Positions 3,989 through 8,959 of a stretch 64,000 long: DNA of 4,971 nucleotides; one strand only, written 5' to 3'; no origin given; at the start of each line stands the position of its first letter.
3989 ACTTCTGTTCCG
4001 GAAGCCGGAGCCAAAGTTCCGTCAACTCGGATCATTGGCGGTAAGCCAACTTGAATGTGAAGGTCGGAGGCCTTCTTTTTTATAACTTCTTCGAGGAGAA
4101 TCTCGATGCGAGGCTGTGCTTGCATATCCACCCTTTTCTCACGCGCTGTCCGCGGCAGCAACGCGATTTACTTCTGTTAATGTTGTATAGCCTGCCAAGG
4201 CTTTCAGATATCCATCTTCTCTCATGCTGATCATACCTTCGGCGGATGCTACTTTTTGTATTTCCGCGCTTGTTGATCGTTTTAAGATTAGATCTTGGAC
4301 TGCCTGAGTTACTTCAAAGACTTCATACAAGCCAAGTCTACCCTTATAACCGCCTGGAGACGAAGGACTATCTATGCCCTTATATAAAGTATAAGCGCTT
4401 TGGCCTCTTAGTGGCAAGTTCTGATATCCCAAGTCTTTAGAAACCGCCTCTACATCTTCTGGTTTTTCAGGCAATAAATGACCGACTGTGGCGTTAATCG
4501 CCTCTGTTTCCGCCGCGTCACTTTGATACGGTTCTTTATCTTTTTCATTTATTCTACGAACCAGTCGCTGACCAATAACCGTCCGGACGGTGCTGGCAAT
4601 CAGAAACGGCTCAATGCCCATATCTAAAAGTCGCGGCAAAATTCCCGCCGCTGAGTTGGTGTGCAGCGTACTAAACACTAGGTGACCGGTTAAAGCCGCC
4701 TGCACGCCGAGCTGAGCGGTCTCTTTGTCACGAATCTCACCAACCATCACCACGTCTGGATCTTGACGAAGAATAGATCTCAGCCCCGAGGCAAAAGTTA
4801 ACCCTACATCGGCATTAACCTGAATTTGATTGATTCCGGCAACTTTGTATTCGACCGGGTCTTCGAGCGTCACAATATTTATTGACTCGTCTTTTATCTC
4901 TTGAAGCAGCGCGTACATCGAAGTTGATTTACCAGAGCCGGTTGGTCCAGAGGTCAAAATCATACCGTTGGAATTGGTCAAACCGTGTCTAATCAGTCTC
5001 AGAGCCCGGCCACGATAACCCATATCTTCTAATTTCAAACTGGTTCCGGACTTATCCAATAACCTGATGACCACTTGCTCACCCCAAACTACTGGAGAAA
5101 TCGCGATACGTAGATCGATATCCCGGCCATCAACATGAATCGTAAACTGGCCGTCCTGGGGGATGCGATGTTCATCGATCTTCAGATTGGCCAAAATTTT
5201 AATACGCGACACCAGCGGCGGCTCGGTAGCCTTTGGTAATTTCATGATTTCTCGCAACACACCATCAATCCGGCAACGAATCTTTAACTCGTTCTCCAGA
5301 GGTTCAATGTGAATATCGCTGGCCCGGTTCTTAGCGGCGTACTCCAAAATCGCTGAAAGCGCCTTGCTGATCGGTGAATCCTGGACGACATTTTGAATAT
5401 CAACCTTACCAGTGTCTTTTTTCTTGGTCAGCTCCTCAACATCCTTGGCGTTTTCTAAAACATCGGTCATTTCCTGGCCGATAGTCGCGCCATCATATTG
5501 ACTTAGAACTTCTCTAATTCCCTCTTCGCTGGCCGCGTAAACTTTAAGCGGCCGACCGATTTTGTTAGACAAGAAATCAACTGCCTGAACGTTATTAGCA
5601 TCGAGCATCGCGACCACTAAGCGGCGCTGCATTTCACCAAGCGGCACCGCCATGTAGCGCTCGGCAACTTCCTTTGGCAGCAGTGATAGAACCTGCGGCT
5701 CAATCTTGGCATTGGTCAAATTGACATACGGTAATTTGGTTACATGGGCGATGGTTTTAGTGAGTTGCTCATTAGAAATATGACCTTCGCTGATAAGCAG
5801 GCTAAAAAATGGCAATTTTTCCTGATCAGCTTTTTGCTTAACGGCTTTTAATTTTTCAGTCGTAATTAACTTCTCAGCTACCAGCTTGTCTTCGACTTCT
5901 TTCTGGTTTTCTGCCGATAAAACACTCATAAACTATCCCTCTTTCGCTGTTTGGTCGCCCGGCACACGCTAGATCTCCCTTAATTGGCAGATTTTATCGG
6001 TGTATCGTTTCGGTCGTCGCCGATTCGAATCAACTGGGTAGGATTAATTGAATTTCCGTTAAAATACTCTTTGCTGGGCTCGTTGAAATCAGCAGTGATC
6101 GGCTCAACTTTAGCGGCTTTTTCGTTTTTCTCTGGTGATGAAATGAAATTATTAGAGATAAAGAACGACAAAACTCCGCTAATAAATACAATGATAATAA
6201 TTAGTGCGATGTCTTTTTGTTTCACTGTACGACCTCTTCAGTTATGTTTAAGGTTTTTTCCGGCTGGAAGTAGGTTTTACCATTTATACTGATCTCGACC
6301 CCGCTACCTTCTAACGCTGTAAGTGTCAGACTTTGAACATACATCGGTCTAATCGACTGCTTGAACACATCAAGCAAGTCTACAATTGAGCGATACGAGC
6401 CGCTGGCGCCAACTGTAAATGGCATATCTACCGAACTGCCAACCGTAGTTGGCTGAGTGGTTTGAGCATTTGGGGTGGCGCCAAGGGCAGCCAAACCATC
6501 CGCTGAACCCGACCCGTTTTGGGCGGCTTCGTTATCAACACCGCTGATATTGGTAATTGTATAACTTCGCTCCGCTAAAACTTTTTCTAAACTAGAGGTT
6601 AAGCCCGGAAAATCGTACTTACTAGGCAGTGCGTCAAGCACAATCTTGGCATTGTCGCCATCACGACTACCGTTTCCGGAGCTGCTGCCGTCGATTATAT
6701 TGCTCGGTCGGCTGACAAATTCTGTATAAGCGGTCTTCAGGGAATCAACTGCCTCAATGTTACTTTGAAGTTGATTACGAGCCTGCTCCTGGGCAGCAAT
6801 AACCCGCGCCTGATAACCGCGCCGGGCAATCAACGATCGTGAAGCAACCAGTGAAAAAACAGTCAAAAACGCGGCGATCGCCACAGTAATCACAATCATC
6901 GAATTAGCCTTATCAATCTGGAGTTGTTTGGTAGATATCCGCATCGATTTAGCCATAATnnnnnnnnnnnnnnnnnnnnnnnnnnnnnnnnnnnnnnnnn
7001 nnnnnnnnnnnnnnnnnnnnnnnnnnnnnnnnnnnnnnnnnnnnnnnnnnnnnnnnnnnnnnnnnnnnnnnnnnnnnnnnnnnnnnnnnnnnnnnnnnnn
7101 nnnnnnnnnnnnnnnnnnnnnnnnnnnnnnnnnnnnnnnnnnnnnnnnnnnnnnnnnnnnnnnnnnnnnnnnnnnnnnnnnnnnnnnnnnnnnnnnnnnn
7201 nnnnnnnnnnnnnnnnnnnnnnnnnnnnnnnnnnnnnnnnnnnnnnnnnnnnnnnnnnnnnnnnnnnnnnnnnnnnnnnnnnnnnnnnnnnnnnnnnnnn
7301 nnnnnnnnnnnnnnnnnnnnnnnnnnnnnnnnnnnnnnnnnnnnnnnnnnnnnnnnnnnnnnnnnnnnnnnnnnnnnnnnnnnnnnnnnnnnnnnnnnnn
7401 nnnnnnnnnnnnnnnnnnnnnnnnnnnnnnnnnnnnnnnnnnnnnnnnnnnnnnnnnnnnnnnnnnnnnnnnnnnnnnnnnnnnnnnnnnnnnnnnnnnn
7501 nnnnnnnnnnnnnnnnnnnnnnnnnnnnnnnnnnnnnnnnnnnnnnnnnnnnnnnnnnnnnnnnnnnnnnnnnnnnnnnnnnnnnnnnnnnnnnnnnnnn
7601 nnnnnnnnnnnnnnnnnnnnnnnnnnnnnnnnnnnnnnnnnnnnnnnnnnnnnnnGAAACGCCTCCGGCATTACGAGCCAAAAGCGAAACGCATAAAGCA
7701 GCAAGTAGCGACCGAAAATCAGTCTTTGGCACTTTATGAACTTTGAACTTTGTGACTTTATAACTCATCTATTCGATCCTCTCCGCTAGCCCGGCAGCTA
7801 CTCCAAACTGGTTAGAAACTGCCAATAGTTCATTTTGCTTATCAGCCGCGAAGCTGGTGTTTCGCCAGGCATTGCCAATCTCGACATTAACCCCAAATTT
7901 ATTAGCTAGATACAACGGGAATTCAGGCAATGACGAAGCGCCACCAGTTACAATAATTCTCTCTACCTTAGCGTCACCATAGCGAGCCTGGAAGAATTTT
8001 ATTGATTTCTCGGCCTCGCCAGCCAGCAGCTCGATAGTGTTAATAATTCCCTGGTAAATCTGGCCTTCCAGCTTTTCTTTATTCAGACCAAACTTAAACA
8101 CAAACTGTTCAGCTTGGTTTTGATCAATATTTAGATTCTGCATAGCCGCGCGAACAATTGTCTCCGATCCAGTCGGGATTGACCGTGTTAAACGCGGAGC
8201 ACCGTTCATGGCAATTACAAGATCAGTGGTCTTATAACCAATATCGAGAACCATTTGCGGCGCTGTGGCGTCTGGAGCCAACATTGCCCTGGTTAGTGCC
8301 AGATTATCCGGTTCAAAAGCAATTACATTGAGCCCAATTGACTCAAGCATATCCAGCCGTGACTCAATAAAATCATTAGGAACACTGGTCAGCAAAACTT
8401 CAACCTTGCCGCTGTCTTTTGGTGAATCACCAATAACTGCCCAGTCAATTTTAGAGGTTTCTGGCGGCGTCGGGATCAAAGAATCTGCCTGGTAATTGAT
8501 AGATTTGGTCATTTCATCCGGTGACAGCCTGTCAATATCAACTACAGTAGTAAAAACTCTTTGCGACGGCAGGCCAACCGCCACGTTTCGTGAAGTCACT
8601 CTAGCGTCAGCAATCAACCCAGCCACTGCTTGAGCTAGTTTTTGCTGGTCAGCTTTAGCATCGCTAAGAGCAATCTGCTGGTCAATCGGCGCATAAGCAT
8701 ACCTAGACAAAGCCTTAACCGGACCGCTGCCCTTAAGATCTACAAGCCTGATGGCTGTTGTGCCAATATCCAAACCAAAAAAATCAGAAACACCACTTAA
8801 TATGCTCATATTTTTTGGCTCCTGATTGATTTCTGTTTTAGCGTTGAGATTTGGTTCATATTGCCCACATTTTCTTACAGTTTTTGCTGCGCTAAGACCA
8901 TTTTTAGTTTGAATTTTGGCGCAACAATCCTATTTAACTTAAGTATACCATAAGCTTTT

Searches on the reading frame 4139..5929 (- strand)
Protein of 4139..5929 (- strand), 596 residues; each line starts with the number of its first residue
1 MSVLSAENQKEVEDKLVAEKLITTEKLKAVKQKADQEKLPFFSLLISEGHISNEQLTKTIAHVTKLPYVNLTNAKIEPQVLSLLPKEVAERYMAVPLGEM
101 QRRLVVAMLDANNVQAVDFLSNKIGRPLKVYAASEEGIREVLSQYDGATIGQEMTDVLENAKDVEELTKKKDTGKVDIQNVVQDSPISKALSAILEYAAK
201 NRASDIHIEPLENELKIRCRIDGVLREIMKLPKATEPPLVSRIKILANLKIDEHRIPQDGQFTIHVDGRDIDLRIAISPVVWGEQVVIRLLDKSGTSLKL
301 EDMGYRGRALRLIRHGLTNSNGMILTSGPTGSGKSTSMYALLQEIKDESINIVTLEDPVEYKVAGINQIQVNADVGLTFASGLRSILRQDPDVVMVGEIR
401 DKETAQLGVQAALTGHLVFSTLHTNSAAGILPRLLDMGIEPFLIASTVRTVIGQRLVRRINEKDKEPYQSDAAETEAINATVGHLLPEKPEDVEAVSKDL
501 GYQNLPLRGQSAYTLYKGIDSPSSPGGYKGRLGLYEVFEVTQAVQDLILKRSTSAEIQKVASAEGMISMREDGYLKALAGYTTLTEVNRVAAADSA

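Call 73: search_protein_families(library=pfam, proteins=[window:4139-5929:-], max_evalue=0.001)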
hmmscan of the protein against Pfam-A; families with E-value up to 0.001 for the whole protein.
window:4139-5929:- (596 aa): 2 families
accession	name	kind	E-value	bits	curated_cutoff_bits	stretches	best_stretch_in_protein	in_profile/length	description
PF00437.27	T2SSE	-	2.4e-119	398.8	24.9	1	183-589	4-370/370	Type II/IV secretion system protein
PF05157.20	MshEN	-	1.3e-14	54.4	23.1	1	65-148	2-86/90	MshEN domain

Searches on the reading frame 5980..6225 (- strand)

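Call 6: search_protein_families(library=pfam, proteins=[window:5980-6225:-], max_evalue=0.1)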
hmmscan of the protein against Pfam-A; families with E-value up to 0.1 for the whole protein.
window:5980-6225:- (81 aa): 0 families

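Call 9: search_protein_families(library=ncbifam, proteins=[window:5980-6225:-], max_evalue=0.1)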
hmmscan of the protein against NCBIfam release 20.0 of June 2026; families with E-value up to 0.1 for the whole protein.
window:5980-6225:- (81 aa): 3 families
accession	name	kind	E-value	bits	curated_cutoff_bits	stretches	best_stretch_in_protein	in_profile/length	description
NF002359.0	PRK01318.2-6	equivalog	0.062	11.6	600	1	2-53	4-55/624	membrane protein insertase YidC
NF045939.1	MHJ_0274_fam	hypoth_equivalog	0.079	12.7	80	1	7-69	2-61/165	MHJ_0274 family protein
NF038227.1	IcmM_DotJ_IVB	equivalog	0.091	13.2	100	0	5-35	23-53/94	type IVB secretion system protein IcmM/DotJ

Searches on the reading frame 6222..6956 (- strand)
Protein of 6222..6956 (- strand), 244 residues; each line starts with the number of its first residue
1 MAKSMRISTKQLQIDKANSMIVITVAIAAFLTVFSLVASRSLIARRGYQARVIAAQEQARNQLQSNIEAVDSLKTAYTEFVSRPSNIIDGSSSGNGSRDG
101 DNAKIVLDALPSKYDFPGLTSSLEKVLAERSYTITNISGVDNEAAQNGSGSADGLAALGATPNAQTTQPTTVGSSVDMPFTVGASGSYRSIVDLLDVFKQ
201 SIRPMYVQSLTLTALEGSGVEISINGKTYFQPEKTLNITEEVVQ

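Call 6: search_protein_families(library=pfam, proteins=[window:6222-6956:-], max_evalue=0.1)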
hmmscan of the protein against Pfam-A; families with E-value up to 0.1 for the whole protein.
window:6222-6956:- (244 aa): 0 families

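Call 9: search_protein_families(library=ncbifam, proteins=[window:6222-6956:-], max_evalue=0.1)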
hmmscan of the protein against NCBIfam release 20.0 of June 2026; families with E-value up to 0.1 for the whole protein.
window:6222-6956:- (244 aa): 2 families
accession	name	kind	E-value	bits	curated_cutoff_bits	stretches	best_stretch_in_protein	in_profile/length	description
NF011108.0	PRK14536.1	equivalog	0.046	12.5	780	1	45-104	295-357/490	cysteine--tRNA ligase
NF010493.0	PRK13912.1-4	equivalog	0.061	13.3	351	1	12-74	34-93/171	nuclease NucT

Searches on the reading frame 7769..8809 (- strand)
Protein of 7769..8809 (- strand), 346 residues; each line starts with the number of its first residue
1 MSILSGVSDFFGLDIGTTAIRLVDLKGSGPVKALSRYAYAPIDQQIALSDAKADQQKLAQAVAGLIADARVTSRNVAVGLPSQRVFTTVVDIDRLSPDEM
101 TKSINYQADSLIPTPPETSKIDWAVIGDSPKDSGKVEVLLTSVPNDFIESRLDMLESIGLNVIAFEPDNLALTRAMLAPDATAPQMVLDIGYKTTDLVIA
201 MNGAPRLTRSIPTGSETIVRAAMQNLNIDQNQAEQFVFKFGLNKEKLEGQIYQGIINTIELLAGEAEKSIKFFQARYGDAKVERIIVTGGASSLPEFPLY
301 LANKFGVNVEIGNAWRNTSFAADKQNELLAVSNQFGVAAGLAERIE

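Call 6: search_protein_families(library=pfam, proteins=[window:7769-8809:-], max_evalue=0.1)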
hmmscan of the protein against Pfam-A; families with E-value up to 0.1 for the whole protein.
window:7769-8809:- (346 aa): 7 families
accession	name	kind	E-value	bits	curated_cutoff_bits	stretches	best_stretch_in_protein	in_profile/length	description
PF11104.14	PilM_2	-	4.4e-39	134.8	27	1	12-344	1-338/340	Type IV pilus assembly protein PilM;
PF14450.12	FtsA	-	7.1e-14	52.7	31.8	1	186-322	1-124/127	Cell division protein FtsA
PF25216.1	Volactin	-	7.4e-07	29.4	35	2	190-304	173-290/321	Volactin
PF05134.19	T2SSL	-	0.00058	19.8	25.5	1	70-173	43-139/231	Type II secretion system (T2SS), protein L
PF06723.19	MreB_Mbl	-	0.00083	18.7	27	0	282-313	274-305/327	MreB/Mbl protein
PF21522.3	MreB-like_C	-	0.027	15.5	27.8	1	187-228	1-46/123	Archaeal actin homologue MreB-like, C-terminal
PF00370.27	FGGY_N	-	0.099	12.7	28.8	0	11-93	3-88/245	FGGY family of carbohydrate kinases, N-terminal domain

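Call 75: find_related_loci(query=A6, collection=metagenome_contigs, flank=10000)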
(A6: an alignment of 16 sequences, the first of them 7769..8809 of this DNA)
Query A6 (346 aa) in metagenome_contigs; peptide patterns used: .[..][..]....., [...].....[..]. (x = any residue, [..] = any of these).
600 stretches matched a pattern (row limit reached: there are more); 397 encode a relative of the query (tblastn E <= 1e-3); the best 80 are kept; 80 distinct loci.
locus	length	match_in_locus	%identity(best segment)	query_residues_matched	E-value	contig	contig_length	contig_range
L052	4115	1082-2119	82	1-346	0e+0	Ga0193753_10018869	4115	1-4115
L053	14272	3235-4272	82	1-346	0e+0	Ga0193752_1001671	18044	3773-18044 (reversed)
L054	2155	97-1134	82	1-346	0e+0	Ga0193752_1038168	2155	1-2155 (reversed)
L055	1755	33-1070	81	1-346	0e+0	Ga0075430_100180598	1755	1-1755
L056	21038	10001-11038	80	1-346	0e+0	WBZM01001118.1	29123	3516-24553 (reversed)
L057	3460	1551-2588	75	1-346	0e+0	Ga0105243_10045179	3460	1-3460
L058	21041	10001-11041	75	1-346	3e-180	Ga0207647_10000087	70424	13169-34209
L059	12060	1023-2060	75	1-346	5e-179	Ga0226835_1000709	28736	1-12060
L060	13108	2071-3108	74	1-346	1e-178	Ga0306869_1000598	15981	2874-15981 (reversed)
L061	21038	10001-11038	73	1-346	1e-177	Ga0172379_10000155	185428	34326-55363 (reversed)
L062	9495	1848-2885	74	1-346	1e-177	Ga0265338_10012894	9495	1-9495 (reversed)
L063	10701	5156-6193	74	1-346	2e-177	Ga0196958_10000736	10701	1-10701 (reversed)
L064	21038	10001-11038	73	1-346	7e-177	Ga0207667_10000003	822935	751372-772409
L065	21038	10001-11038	74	1-346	4e-177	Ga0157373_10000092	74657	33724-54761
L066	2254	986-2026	74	1-346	0e+0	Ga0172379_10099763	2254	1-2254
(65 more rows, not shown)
